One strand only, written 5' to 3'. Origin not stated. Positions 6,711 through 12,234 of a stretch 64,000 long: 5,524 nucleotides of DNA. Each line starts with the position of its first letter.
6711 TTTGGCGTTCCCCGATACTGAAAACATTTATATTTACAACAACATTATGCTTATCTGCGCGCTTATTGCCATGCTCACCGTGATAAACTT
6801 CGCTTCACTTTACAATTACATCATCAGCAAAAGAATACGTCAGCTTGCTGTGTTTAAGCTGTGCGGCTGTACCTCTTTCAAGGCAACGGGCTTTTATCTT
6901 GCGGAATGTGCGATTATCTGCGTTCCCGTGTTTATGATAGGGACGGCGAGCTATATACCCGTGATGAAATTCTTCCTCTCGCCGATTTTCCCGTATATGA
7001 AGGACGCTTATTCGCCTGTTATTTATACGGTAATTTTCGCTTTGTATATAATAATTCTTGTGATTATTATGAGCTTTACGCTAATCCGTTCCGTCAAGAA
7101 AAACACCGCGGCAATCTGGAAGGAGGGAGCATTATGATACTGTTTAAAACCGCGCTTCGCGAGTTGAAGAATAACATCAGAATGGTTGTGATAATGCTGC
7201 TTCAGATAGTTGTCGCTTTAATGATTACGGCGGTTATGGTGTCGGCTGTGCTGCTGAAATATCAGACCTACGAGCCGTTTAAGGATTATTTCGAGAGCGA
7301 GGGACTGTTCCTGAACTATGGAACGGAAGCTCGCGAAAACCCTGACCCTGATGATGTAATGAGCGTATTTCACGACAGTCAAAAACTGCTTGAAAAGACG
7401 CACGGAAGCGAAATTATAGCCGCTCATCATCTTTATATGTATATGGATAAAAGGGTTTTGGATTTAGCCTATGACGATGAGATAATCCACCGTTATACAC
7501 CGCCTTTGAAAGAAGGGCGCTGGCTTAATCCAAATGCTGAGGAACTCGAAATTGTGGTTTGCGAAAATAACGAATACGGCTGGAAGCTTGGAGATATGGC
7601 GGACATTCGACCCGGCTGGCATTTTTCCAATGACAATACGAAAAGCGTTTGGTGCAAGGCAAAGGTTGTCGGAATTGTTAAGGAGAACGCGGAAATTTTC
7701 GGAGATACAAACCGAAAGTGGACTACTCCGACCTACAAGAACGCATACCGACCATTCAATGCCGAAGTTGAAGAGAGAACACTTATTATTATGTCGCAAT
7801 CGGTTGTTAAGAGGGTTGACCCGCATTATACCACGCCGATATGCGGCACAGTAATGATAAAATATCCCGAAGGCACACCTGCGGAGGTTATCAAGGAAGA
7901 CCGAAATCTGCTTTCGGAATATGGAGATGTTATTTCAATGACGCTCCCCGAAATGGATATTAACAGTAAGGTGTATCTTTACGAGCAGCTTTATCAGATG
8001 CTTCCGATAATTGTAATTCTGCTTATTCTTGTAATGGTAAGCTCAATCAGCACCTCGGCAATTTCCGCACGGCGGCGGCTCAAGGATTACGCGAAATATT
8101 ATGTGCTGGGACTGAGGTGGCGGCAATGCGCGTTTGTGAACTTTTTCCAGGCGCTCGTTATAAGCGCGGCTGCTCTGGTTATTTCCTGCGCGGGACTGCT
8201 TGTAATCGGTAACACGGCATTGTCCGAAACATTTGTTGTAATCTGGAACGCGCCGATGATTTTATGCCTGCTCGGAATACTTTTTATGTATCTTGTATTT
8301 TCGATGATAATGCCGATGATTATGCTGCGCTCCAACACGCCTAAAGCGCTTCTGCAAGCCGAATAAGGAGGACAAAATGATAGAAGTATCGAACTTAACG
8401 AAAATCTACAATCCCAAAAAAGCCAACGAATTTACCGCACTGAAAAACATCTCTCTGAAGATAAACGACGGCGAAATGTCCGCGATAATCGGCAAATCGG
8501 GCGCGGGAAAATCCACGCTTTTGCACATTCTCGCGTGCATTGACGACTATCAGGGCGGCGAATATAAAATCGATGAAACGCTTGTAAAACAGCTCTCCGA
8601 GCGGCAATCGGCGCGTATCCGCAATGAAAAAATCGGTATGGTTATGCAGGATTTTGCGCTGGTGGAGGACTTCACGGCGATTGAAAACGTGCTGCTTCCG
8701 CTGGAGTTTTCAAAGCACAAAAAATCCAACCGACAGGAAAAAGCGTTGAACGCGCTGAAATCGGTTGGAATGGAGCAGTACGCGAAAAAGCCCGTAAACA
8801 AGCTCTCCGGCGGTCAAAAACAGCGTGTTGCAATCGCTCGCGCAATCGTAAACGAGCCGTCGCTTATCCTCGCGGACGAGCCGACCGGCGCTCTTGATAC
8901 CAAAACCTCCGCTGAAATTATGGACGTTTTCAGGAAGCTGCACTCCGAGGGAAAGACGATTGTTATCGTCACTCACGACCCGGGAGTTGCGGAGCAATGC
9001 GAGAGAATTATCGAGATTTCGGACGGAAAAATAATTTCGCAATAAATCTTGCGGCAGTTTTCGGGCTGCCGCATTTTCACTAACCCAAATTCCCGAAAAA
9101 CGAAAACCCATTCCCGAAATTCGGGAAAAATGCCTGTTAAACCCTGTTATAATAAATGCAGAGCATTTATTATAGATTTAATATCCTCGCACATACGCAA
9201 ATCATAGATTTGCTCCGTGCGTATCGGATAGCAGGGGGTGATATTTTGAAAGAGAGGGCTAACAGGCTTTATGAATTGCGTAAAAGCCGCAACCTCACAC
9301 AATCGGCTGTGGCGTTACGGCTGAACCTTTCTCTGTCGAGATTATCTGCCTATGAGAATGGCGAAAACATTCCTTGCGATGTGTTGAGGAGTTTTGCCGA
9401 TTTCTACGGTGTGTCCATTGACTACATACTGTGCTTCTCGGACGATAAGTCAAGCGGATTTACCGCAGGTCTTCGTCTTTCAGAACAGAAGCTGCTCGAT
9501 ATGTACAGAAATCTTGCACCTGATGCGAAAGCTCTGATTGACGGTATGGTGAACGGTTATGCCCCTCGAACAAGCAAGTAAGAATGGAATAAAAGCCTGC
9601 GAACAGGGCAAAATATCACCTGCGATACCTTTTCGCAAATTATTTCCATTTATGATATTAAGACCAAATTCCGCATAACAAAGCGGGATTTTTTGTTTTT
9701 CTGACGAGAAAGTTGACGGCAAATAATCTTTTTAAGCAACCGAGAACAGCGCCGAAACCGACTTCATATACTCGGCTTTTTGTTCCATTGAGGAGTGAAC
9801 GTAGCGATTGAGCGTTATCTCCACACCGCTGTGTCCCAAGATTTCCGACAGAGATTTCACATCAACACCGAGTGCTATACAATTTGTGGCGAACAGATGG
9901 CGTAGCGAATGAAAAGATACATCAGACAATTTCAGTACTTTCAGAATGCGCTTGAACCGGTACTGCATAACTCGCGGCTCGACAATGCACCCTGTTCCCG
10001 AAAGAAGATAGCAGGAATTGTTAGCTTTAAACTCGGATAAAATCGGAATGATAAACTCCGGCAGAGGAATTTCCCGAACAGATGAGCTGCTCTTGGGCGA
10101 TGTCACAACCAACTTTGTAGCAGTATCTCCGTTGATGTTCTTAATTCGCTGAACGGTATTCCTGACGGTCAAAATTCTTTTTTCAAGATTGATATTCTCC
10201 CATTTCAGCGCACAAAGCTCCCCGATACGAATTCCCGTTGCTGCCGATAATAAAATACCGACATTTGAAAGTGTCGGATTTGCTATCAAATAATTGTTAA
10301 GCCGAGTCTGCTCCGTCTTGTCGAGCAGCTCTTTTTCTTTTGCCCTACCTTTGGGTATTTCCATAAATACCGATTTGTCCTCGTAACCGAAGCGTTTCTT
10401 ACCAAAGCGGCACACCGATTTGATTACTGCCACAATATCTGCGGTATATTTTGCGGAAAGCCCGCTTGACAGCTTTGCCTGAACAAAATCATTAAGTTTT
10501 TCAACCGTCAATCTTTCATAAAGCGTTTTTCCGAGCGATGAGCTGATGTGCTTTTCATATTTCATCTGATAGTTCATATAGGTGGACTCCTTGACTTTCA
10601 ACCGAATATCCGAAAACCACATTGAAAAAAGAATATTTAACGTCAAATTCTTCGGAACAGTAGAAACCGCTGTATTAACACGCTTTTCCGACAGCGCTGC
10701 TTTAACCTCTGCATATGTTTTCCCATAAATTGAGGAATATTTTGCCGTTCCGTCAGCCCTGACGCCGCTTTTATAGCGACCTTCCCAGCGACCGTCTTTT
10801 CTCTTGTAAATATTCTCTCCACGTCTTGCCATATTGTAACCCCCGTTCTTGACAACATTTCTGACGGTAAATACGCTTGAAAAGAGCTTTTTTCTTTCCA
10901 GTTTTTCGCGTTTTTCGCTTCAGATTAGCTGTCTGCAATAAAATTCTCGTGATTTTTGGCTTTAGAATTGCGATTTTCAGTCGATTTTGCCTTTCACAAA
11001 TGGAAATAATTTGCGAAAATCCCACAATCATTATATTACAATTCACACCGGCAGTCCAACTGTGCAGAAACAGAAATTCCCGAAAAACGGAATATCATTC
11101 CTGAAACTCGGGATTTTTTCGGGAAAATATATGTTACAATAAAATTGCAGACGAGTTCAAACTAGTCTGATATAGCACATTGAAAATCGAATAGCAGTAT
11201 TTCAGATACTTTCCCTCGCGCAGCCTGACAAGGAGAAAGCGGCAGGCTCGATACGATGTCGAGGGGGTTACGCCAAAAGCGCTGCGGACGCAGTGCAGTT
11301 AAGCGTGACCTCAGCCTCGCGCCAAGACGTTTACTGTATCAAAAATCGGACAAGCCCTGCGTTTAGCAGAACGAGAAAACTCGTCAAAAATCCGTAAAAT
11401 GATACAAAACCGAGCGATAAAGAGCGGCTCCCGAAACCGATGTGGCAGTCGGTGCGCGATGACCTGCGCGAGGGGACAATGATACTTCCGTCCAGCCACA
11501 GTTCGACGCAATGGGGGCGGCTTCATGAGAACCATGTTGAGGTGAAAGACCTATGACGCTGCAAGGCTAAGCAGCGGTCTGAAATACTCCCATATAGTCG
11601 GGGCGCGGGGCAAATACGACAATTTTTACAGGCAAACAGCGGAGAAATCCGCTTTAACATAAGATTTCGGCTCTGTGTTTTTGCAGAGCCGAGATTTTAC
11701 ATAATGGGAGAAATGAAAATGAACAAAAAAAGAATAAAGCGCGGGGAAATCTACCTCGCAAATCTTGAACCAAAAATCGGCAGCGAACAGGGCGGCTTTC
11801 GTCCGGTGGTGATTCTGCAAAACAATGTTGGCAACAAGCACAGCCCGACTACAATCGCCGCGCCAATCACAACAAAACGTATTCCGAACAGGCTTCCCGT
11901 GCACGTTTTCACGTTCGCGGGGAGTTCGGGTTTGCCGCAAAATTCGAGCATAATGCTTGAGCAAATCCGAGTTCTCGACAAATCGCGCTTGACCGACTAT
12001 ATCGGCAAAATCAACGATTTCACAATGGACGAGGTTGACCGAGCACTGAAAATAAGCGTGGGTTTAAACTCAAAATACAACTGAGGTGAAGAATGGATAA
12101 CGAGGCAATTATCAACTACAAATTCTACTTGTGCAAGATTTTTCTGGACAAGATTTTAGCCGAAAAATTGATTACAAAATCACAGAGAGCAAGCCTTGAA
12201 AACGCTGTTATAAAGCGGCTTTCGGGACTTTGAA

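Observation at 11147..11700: ~550-nt ornate non-coding RNA with nested long-range helices and a pseudoknot, in front of mazF and the recombinases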

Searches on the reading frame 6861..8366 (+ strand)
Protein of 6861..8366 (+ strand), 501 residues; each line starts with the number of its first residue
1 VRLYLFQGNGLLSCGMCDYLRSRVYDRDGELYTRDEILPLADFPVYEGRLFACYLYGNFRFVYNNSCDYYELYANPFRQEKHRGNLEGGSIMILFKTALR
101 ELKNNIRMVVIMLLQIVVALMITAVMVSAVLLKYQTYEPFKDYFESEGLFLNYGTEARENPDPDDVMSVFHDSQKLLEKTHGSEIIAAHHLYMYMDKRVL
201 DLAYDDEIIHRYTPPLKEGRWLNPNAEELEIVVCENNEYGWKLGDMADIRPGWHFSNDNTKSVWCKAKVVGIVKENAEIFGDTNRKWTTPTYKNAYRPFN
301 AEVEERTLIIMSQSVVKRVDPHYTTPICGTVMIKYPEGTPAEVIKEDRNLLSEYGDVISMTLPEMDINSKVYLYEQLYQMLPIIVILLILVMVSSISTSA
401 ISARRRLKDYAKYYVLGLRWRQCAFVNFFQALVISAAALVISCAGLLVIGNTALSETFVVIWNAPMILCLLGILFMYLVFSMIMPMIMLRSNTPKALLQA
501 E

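Call 8: search_protein_families(library=pfam, proteins=[window:6861-8366:+])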
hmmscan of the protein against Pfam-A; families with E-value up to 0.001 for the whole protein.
window:6861-8366:+ (501 aa): 1 family
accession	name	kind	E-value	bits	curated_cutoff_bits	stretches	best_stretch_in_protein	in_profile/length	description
PF02687.27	FtsX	-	1.7e-05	25.3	25.5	1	383-484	3-108/120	FtsX-like permease C-terminal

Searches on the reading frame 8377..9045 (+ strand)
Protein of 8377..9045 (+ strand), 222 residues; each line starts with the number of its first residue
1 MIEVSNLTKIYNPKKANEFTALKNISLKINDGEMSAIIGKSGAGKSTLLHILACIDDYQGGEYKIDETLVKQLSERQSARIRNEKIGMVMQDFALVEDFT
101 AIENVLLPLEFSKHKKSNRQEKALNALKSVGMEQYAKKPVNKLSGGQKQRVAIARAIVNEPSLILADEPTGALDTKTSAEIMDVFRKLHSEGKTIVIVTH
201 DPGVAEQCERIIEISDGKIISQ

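Call 8: search_protein_families(library=pfam, proteins=[window:8377-9045:+])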
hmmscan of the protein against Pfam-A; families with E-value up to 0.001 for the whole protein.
window:8377-9045:+ (222 aa): 6 families
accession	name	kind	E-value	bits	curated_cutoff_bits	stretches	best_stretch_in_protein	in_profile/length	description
PF00005.33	ABC_tran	-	4.3e-35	121.7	25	1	22-170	1-136/137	ABC transporter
PF13304.12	AAA_21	-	7.5e-10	39.8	27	1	126-204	221-302/304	AAA domain, putative AbiEii toxin, Type IV TA system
PF02463.25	SMC_N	-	2.1e-07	31.1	40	1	24-215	17-212/220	RecF/RecN/SMC N terminal domain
PF13175.12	AAA_15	-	0.00018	21.7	32.1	0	19-76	11-74/374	AAA ATPase domain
PF13555.12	AAA_29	-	0.00025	21.2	27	1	26-49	16-39/61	P-loop containing region of AAA domain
PF03193.22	RsgA_GTPase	-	0.00035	20.9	30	1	19-54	94-128/174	RsgA GTPase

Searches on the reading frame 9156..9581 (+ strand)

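Call 8: search_protein_families(library=pfam, proteins=[window:9156-9581:+])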
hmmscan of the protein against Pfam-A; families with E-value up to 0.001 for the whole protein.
window:9156-9581:+ (141 aa): 4 families
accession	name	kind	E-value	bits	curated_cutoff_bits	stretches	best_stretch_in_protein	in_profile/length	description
PF01381.28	HTH_3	-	5.2e-12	46.1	23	1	38-91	1-55/55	Helix-turn-helix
PF12844.13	HTH_19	-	1.1e-10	41.6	30.2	1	36-92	2-59/64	Helix-turn-helix domain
PF13560.12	HTH_31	-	8.6e-10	39.2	27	1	36-87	4-57/64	Helix-turn-helix domain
PF13443.12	HTH_26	-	0.00019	22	22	1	37-95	1-61/63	Cro/C1-type HTH DNA-binding domain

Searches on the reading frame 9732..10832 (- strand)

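Call 8: search_protein_families(library=pfam, proteins=[window:9732-10832:-])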
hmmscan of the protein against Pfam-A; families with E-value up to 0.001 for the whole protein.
window:9732-10832:- (366 aa): 2 families
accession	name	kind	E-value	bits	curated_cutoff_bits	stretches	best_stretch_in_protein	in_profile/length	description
PF00589.27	Phage_integrase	-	2.4e-23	83.2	27.1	1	170-350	3-171/172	Phage integrase family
PF14659.12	Phage_int_SAM_3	-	4.6e-07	30.4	22.6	1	64-119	1-56/58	Phage integrase, N-terminal SAM-like domain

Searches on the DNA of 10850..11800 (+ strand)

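Call 4: search_rna_families(source=window, start=10850, end=11800, threshold=evalue, max_evalue=10, show_alignments=3)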
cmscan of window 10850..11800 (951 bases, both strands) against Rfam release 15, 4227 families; matches with E-value up to 10: 10.
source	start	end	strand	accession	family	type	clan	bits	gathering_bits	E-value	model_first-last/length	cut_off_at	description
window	11476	11556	+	RF02913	pemK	Cis-reg;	-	56.3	34.8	2.8e-09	1-61/61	no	pemK RNA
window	11125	11215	+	RF02434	SpF39_sRNA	Gene; sRNA;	-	22.4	60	4.1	1-109/109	no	Streptococcus sRNA SpF39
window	11066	11147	+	RF02319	TtnuHACA12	Gene; snRNA; snoRNA; HACA-box;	-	19.8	80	5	1-131/131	no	Tetrahymena snoRNA TtnuHACA12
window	10853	10913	+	RF02419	Spd-sr37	Gene; sRNA;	-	19.2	45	1.6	1-67/67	no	Streptococcus sRNA Spd-sr37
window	11654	11705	-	RF03940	MIR9563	Gene; miRNA;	-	18.1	90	2.1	1-127/127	no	MIR9563 microRNA precursor family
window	11133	11186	+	RF01319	CRISPR-DR6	Gene; CRISPR;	-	17.3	39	1.7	1-30/30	no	CRISPR RNA direct repeat element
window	11072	11132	+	RF01009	mir-M7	Gene; miRNA;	-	16.8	91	1.8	1-67/67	no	mir-M7 microRNA precursor family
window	11652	11764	+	RF02515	AfaR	Gene; sRNA;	-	16.4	100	3.7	1-234/234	no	AfaR small RNA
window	11663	11749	+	RF01932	bxd_4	Gene; lncRNA;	-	14.5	40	7.7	1-106/106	no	Bithoraxoid conserved region 4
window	11731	11776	-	RF01813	rdlD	Gene; antitoxin;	-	14.5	50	8.1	1-66/66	no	rdlD antitoxin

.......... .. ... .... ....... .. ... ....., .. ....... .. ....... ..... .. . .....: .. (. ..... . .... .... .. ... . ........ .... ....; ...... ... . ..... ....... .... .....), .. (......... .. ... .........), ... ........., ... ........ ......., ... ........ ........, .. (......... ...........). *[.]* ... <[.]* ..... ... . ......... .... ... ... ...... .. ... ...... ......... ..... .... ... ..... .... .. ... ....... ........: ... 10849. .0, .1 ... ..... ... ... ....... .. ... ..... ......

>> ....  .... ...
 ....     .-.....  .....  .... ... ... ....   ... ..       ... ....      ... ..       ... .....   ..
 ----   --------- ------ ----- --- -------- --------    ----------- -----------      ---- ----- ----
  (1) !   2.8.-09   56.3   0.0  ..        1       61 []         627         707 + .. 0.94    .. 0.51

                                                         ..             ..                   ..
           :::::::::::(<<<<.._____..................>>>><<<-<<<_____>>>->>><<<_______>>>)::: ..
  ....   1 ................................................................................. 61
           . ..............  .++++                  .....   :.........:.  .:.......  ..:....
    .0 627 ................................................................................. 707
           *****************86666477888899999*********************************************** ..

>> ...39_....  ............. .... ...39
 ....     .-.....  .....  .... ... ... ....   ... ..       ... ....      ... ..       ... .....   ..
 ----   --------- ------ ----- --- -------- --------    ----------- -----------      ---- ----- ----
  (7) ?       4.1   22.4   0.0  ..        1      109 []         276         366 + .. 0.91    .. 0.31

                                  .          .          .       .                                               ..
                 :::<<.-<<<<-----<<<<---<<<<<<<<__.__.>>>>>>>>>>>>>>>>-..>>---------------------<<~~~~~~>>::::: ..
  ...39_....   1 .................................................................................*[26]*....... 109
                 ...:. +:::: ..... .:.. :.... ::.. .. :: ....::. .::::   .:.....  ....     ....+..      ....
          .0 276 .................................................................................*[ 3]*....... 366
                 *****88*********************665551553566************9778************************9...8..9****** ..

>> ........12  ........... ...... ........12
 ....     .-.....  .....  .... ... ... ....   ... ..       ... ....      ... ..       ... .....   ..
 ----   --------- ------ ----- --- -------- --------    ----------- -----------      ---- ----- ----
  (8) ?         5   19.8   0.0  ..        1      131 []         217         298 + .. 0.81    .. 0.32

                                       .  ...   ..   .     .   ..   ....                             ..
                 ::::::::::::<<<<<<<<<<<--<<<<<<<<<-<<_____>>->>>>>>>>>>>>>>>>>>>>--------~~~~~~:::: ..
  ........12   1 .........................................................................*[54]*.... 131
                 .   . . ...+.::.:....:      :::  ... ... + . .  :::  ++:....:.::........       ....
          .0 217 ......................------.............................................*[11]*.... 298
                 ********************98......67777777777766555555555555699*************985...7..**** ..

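Call 10: search_dna_similar(query=window:11147-11700:+, collection=phages, mode=distant)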
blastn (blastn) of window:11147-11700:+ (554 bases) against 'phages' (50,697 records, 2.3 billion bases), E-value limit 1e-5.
No match.

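Call 11: search_dna_similar(query=window:11147-11700:+, collection=plasmids, mode=distant)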
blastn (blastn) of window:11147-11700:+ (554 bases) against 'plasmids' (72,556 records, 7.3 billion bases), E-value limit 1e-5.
Records with a match: 1; places in all: 1; records where one place covers at least 80% of the query: 0.
Best place of each record, by identity: 60-80% 1.
By first word of the organism name: Cohnella 1.
By predicted mobility (MOB-suite, as given by PLSDB): non-mobilizable 1.
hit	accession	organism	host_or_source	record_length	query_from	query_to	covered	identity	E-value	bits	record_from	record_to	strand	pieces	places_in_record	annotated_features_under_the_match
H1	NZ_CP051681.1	Cohnella herbarum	cell culture,Fermented liquor based on ...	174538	319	410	17%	79.3%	4e-9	71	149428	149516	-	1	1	none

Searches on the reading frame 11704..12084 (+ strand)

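Call 8: search_protein_families(library=pfam, proteins=[window:11704-12084:+])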
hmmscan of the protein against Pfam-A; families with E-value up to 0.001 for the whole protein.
window:11704-12084:+ (126 aa): 1 family
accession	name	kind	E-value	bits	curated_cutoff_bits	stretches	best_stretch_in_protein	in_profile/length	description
PF02452.23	PemK_toxin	-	6.1e-32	110.5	23.1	1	12-118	1-108/109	PemK-like, MazF-like toxin of type II toxin-antitoxin system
